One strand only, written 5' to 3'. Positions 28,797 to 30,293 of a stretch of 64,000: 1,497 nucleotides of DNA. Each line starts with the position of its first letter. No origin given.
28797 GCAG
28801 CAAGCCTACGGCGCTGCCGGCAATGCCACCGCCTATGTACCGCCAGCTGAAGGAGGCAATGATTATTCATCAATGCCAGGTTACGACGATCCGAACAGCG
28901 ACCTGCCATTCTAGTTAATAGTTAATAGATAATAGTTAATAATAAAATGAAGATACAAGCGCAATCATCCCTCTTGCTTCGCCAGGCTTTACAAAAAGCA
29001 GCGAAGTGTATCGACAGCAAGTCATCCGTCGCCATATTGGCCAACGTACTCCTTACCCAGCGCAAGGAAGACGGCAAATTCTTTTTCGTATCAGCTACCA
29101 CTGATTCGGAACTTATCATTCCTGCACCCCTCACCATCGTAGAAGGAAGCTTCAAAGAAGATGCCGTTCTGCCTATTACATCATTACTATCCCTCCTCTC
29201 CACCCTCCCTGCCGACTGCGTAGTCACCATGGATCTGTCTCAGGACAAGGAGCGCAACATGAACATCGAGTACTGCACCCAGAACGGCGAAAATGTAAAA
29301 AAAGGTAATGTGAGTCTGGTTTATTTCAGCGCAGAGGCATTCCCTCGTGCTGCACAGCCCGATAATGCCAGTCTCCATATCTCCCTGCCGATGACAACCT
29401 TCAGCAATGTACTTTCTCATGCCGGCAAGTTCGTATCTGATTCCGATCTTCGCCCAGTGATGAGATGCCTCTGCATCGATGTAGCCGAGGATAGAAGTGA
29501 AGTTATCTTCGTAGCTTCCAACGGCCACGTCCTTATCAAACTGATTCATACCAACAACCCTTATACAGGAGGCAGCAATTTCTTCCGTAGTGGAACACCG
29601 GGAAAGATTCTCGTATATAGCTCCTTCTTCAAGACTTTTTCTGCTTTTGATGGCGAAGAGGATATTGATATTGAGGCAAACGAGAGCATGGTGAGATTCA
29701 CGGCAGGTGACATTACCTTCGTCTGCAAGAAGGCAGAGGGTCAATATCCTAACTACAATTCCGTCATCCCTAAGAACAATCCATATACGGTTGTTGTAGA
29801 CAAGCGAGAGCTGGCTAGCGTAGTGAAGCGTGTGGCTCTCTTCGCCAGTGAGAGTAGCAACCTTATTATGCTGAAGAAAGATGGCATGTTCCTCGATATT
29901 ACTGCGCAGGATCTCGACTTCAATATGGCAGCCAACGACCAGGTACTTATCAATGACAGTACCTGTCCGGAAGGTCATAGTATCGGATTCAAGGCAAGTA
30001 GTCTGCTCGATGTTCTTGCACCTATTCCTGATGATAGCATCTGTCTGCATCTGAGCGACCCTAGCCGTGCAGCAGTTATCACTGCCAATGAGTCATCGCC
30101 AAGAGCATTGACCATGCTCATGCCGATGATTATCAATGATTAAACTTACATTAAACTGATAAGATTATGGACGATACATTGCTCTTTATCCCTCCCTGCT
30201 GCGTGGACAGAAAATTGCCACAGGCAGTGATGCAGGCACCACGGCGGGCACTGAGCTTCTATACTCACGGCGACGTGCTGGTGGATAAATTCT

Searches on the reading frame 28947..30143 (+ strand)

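Call 7: search_protein_families(library=pfam, proteins=[window:28947-30143:+])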
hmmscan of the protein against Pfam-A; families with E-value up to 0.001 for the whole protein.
window:28947-30143:+ (398 aa): 3 families
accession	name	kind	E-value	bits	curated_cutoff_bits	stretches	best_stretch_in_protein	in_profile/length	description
PF02768.20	DNA_pol3_beta_3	-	8.9e-13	48.6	27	1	272-394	2-120/121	DNA polymerase III beta subunit, C-terminal domain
PF00712.24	DNA_pol3_beta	-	2.9e-11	44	24.4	0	11-102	10-96/120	DNA polymerase III beta subunit, N-terminal domain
PF02767.21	DNA_pol3_beta_2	-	5.5e-05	23.9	27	0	148-269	3-116/116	DNA polymerase III beta subunit, central domain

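Call 8: search_protein_families(library=phrogs, proteins=[window:28947-30143:+])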
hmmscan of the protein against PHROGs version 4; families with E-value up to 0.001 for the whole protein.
window:28947-30143:+ (398 aa): 3 families
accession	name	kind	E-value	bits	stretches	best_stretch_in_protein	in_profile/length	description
phrog_947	-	DNA, RNA and nucleotide metabolism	6.9e-41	141.4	1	1-397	3-366/368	DNA polymerase processivity factor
phrog_6615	-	DNA, RNA and nucleotide metabolism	1.1e-06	29.5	0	262-379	68-198/214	DNA polymerase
phrog_3007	-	DNA, RNA and nucleotide metabolism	3.5e-06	27.9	1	154-283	8-130/190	RusA-like Holliday junction resolvase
